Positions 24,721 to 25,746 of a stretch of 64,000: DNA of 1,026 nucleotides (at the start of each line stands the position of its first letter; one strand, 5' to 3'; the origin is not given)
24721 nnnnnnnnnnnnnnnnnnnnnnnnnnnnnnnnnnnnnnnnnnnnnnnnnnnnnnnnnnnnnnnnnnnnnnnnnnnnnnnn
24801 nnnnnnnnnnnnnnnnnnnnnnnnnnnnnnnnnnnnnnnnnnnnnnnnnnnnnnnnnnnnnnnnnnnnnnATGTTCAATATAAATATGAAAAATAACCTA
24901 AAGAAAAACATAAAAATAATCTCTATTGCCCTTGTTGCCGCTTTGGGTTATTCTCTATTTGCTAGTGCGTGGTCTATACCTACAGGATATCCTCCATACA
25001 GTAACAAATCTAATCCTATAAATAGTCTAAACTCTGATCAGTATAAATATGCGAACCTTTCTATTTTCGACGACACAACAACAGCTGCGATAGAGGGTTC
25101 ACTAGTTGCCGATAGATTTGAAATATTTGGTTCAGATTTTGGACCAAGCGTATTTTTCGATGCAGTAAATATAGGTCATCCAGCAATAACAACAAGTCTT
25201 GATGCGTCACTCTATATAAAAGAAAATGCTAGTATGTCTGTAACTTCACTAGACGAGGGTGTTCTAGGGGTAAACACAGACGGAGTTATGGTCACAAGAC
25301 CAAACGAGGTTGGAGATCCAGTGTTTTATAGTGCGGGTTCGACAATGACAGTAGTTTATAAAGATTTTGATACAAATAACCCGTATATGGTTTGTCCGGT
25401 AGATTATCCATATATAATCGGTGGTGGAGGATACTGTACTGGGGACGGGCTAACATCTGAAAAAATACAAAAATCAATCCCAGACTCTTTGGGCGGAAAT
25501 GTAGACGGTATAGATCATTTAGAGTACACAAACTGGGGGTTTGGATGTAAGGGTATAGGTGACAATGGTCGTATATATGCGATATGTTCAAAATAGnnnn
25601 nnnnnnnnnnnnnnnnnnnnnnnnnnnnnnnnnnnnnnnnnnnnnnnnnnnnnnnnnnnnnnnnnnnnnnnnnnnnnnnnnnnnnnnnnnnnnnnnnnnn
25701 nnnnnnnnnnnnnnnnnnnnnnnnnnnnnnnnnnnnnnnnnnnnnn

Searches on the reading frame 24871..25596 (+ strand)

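Call 3: search_protein_families(library=pfam, proteins=[window:24871-25596:+], max_evalue=1)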
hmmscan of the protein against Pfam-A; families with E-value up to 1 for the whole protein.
window:24871-25596:+ (241 aa): 1 family
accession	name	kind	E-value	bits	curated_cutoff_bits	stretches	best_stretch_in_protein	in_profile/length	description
PF09610.15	Myco_arth_vir_N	-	0.059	14.1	22.4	1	7-25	2-20/32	Mycoplasma virulence signal region (Myco_arth_vir_N)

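Call 4: search_protein_families(library=ncbifam, proteins=[window:24871-25596:+], max_evalue=1)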
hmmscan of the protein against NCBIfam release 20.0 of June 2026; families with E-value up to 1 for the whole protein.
window:24871-25596:+ (241 aa): 1 family
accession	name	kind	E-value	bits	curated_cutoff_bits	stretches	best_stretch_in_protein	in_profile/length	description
NF004712.0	PRK06052.1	subfamily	0.11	11.5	387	1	79-137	117-175/344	methionine synthase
